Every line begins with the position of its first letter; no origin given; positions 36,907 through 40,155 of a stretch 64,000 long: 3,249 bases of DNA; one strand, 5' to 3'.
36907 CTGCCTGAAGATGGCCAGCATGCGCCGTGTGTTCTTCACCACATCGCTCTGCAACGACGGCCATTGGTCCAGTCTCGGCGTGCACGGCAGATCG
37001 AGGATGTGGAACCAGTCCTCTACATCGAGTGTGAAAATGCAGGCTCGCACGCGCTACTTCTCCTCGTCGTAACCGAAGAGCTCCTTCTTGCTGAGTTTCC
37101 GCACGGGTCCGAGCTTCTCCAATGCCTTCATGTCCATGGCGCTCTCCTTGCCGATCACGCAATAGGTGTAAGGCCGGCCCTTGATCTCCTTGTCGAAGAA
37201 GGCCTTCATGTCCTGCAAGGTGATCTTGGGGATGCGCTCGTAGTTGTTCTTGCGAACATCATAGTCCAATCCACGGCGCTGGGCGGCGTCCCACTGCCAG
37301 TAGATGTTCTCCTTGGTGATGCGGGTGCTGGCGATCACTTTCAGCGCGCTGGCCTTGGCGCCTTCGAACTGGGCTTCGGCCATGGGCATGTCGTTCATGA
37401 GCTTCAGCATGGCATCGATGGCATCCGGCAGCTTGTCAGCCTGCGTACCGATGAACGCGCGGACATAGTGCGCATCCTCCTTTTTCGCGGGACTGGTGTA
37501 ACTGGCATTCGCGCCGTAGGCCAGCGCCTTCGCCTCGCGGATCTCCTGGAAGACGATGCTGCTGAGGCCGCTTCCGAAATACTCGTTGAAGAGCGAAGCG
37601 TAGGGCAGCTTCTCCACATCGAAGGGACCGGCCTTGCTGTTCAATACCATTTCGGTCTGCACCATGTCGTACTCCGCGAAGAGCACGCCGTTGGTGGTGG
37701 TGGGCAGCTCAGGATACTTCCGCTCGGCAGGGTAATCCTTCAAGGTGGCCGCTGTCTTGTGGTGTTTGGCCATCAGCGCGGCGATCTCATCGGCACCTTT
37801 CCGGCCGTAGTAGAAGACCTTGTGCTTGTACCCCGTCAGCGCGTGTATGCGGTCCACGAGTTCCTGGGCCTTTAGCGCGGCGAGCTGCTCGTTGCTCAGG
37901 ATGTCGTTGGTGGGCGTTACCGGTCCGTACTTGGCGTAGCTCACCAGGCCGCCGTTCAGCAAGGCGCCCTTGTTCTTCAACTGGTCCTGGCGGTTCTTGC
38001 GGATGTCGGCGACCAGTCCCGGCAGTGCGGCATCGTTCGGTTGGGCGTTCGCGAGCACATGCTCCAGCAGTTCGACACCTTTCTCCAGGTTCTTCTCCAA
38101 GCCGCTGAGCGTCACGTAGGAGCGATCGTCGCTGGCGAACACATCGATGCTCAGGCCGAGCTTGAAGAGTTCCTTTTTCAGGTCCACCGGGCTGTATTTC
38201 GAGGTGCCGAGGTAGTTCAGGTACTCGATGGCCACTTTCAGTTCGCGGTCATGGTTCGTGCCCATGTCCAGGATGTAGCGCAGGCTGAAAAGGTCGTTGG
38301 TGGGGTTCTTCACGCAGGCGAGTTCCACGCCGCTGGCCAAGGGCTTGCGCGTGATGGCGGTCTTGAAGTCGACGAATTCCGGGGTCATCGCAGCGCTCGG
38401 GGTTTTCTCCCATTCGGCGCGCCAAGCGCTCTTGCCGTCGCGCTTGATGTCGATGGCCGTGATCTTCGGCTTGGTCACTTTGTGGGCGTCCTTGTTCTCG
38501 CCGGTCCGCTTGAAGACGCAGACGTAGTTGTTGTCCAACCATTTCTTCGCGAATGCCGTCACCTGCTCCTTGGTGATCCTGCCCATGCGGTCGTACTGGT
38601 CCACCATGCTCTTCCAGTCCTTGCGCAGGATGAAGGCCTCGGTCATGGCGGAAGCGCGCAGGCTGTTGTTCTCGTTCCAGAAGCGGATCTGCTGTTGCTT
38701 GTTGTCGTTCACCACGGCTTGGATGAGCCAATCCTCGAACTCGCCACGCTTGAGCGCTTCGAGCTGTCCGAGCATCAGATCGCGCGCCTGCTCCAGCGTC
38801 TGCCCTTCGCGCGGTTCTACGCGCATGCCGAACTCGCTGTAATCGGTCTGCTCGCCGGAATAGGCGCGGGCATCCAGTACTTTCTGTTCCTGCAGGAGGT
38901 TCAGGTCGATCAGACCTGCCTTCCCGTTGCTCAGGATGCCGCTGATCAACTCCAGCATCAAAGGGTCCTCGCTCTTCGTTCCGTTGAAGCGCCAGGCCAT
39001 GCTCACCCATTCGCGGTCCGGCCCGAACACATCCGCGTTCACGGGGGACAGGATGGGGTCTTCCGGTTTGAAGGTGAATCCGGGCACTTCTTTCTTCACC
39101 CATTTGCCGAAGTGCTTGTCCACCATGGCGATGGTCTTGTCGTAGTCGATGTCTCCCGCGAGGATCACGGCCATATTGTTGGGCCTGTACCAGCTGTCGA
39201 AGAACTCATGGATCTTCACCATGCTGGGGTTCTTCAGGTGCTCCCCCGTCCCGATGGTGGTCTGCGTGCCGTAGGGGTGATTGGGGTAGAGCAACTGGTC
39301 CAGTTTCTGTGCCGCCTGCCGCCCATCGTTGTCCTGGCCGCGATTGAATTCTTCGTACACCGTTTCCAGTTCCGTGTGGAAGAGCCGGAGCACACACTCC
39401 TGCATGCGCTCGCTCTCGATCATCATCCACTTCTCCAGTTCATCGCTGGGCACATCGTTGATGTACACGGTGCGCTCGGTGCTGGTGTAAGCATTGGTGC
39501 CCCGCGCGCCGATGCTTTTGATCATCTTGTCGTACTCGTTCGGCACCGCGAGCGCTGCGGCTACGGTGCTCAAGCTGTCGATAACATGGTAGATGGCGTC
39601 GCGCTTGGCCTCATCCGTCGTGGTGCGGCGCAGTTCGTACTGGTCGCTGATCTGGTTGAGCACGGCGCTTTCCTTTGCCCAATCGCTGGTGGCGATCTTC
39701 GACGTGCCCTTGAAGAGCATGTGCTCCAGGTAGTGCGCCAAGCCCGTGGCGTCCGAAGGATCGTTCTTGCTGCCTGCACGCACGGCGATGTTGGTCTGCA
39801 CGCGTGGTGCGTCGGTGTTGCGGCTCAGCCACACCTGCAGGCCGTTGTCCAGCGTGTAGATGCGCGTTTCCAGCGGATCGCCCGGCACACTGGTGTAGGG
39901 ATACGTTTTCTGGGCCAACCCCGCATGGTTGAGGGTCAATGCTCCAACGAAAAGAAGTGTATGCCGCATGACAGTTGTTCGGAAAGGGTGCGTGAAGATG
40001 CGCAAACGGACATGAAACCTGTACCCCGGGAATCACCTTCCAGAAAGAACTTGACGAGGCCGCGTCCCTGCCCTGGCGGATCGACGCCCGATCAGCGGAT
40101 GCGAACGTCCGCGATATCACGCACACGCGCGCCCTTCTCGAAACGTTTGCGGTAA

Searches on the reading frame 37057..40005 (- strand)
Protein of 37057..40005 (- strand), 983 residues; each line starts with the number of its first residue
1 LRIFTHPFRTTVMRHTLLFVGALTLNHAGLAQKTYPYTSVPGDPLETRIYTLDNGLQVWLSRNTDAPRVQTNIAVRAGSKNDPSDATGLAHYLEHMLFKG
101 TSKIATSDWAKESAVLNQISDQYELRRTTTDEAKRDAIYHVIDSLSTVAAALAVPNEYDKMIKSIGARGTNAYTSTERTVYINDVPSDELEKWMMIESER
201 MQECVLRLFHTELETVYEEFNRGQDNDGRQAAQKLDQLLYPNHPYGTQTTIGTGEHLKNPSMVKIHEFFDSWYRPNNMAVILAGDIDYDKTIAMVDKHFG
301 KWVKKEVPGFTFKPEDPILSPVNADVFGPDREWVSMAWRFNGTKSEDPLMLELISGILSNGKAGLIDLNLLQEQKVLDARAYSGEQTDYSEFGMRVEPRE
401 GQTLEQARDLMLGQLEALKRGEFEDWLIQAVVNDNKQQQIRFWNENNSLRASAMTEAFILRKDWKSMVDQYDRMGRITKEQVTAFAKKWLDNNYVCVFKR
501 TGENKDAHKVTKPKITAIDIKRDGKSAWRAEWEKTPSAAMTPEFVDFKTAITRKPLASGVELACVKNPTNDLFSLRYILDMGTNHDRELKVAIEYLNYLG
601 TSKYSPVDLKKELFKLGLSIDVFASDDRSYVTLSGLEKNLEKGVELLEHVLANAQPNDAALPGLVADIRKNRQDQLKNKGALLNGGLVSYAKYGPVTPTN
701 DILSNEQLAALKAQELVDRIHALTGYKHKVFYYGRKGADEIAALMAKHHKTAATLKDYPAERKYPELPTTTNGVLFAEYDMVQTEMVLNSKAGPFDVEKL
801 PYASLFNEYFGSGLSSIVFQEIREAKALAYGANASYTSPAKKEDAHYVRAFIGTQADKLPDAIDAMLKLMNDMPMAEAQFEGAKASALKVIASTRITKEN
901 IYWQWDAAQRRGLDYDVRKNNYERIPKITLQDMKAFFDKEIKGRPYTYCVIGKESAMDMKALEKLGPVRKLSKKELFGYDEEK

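Call 73: search_protein_families(library=pfam, proteins=[window:37057-40005:-], max_evalue=0.01)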
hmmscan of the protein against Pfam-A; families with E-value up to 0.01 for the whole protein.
window:37057-40005:- (983 aa): 2 families
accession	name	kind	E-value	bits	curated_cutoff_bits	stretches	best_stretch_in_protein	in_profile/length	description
PF05193.26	Peptidase_M16_C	-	1.1e-35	123.6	23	2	264-433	6-179/181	Peptidase M16 inactive domain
PF00675.25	Peptidase_M16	-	6.1e-25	88.3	22.3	3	59-117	3-61/149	Insulinase (Peptidase family M16)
